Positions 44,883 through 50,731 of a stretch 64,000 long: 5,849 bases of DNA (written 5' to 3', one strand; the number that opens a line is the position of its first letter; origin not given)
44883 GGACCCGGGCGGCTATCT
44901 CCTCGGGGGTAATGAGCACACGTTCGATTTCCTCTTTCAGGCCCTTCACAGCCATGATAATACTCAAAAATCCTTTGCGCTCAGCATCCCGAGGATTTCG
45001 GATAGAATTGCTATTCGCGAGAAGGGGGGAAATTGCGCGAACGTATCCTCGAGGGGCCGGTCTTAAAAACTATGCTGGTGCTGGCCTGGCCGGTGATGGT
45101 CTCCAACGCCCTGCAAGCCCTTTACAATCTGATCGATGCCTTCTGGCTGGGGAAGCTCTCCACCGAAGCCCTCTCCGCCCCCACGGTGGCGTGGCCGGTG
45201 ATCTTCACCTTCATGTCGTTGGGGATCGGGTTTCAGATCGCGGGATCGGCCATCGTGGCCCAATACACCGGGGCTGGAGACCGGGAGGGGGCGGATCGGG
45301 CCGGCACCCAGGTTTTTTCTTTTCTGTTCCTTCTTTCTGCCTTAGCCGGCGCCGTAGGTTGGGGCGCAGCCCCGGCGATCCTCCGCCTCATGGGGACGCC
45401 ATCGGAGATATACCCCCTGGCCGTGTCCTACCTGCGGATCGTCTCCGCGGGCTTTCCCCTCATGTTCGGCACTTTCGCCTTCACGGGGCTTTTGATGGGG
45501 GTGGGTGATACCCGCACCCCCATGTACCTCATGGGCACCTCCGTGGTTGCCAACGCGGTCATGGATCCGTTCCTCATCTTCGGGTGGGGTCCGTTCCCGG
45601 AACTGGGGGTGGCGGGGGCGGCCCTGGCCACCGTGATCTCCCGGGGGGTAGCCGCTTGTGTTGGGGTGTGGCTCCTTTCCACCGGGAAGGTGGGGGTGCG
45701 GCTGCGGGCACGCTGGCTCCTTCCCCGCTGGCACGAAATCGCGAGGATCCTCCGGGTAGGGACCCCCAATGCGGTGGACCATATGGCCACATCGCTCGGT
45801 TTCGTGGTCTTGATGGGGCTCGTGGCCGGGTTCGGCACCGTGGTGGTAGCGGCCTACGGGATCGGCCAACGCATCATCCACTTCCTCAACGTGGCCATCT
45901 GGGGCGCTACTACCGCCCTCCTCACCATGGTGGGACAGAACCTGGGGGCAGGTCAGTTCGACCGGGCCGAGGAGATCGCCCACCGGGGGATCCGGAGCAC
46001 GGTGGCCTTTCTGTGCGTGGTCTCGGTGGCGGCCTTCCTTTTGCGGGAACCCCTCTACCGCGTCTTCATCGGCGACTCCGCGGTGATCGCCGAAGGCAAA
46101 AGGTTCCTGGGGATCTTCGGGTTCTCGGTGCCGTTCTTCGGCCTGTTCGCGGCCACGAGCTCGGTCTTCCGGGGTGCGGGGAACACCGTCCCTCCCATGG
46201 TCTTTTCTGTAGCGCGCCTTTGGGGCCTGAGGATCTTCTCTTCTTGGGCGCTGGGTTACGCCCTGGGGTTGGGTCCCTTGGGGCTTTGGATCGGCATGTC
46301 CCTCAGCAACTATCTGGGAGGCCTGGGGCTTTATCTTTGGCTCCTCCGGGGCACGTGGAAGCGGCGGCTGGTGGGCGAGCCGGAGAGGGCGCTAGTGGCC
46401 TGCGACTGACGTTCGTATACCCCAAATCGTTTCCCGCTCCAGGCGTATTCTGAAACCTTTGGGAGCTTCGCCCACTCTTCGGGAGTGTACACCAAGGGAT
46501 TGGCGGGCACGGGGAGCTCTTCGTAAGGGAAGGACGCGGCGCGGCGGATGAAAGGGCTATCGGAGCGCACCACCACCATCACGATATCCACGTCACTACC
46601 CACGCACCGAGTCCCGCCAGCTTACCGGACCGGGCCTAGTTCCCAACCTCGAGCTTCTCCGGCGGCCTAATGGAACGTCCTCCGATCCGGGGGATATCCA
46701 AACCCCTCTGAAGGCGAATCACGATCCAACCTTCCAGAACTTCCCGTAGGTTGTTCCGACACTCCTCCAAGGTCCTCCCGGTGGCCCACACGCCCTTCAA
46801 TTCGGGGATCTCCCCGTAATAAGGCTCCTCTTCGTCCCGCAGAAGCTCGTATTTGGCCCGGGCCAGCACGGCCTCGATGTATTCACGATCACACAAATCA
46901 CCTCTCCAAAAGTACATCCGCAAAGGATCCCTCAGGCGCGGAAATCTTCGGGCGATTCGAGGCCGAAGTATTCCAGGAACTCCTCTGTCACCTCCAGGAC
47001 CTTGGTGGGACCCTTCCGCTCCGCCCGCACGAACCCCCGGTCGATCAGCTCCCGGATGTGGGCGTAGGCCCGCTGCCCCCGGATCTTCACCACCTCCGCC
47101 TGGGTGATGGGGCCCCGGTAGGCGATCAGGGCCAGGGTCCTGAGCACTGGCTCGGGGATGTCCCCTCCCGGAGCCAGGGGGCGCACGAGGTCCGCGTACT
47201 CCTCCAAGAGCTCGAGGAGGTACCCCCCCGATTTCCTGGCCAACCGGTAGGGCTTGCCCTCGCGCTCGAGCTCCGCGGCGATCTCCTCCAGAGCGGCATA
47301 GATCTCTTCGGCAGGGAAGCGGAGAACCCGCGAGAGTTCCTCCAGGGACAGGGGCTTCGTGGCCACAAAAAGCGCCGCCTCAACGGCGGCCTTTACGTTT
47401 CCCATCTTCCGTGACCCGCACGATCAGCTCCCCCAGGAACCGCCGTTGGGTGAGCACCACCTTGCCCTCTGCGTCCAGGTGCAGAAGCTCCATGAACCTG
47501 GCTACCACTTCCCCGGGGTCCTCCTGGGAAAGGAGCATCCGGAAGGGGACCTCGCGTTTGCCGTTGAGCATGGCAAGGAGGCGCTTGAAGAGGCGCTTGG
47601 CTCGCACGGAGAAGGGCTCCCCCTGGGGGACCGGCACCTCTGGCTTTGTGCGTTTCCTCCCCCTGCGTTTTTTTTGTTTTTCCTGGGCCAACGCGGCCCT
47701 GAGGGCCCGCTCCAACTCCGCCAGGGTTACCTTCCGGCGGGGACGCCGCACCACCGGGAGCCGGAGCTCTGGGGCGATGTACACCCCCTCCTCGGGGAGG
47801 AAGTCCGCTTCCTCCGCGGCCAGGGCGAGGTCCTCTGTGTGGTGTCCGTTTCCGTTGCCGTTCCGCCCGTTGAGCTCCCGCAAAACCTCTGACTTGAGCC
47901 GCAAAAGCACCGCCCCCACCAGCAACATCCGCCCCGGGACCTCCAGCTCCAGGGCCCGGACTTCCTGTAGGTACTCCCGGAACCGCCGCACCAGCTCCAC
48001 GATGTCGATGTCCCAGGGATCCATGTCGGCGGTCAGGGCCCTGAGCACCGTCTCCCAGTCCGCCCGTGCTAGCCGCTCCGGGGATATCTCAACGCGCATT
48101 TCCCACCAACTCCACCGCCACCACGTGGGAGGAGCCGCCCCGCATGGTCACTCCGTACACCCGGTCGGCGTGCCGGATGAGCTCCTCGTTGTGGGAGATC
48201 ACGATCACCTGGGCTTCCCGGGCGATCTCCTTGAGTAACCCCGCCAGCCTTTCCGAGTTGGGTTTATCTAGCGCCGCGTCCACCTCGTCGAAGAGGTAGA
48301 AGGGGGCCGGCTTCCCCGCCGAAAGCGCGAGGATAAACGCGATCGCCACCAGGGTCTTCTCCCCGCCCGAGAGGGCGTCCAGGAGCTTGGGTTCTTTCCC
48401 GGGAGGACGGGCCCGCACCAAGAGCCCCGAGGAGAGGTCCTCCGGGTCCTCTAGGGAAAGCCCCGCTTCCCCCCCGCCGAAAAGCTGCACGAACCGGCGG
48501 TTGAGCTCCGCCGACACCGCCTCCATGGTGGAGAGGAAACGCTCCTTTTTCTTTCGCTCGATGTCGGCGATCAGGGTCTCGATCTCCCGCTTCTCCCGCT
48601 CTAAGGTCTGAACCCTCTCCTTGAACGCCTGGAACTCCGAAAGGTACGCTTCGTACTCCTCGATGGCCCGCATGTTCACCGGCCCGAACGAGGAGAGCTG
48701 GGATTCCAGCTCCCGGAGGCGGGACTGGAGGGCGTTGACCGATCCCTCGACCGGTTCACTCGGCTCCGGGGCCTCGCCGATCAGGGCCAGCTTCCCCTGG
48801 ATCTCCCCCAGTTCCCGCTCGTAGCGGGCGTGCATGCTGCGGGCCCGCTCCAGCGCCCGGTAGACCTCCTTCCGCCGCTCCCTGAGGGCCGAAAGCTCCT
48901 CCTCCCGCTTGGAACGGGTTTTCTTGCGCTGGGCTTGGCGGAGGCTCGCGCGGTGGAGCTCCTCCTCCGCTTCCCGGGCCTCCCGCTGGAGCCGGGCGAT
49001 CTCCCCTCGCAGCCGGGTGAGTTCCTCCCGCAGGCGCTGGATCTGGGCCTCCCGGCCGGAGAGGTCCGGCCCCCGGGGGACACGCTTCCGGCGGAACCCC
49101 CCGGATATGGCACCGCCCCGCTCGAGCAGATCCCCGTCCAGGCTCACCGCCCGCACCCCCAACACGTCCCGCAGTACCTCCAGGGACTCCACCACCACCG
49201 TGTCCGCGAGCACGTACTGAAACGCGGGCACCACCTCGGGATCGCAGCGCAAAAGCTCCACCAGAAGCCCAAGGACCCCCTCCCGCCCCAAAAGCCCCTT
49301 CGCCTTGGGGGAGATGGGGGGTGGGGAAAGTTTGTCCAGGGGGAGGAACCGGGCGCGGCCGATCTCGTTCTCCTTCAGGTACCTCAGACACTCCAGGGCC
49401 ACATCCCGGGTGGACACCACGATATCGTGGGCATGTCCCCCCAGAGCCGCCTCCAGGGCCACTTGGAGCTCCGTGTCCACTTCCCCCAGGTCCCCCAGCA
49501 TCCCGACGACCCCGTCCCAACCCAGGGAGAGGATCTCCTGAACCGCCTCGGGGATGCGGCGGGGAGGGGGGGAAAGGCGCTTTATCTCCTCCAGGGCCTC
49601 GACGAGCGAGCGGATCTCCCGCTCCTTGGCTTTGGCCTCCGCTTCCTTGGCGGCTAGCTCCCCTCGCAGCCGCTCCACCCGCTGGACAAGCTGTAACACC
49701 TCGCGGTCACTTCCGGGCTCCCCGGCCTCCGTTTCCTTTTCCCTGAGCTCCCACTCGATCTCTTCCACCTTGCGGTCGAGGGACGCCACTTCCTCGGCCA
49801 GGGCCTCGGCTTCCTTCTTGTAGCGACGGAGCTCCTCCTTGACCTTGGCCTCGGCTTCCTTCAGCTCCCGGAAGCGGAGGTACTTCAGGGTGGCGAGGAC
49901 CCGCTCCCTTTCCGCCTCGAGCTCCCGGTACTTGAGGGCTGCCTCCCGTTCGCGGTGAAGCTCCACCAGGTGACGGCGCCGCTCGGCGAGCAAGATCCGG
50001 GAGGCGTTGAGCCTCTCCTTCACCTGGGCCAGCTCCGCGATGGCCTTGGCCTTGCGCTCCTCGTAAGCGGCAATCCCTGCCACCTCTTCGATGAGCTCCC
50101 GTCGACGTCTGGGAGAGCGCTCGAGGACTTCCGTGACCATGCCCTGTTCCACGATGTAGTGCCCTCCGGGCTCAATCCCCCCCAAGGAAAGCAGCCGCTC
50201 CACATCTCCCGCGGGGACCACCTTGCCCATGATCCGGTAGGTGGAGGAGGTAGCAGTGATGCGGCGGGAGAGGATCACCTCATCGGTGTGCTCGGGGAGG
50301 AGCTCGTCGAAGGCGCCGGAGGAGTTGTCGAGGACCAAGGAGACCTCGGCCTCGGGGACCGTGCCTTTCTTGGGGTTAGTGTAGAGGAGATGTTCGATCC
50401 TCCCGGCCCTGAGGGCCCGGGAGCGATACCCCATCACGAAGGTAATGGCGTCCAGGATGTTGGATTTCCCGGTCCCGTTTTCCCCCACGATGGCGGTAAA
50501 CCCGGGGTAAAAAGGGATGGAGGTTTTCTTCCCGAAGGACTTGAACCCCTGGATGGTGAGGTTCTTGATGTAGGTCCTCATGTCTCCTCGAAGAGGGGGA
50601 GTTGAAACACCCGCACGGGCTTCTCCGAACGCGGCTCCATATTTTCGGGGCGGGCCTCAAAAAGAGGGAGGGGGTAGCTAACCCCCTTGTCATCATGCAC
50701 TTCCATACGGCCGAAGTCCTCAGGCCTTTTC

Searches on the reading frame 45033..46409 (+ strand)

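Call 44: search_protein_families(library=pfam, proteins=[window:45033-46409:+], max_evalue=0.000001)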
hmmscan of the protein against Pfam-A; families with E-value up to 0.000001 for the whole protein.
window:45033-46409:+ (458 aa): 1 family
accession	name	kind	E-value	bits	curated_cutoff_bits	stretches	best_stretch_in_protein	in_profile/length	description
PF01554.23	MatE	-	2.1e-64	216.5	24.9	2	20-179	1-160/161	MatE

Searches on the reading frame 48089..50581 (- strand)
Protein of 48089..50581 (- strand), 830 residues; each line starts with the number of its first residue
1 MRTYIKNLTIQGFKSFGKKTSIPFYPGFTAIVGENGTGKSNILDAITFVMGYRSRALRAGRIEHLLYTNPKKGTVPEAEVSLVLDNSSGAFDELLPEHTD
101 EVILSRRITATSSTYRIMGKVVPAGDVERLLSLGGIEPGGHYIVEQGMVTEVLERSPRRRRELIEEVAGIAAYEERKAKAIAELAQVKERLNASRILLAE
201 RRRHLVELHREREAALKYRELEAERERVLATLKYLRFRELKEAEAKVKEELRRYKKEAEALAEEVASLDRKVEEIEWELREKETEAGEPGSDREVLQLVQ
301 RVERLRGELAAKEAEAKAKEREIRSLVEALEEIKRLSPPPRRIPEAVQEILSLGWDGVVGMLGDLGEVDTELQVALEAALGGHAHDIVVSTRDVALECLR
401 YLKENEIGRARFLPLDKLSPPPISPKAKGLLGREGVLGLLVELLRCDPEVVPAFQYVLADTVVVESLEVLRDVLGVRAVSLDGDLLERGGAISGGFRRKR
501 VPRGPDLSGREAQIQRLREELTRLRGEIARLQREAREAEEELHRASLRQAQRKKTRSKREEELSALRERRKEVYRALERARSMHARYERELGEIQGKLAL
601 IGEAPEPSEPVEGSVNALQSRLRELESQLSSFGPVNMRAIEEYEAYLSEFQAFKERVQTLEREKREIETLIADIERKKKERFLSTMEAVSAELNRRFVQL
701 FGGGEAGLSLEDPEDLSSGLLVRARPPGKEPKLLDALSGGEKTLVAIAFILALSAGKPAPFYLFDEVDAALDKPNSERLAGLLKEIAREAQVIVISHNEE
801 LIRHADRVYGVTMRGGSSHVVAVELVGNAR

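Call 44: search_protein_families(library=pfam, proteins=[window:48089-50581:-], max_evalue=0.000001)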
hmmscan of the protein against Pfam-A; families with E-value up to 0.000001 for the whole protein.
window:48089-50581:- (830 aa): 5 families
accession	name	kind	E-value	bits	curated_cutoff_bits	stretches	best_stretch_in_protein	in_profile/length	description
PF02463.25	SMC_N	-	8.1e-63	212.2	40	1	4-815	1-216/220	RecF/RecN/SMC N terminal domain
PF06470.18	SMC_hinge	-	2.5e-29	102.5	22.5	1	357-468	3-110/116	SMC proteins Flexible Hinge Domain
PF13476.12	AAA_23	-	8.1e-18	66.2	27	1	8-273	2-187/201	AAA domain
PF13304.12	AAA_21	-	1.1e-14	55.7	27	1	626-802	156-303/304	AAA domain, putative AbiEii toxin, Type IV TA system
PF13175.12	AAA_15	-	3.6e-12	47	32.1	1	4-50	2-47/374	AAA ATPase domain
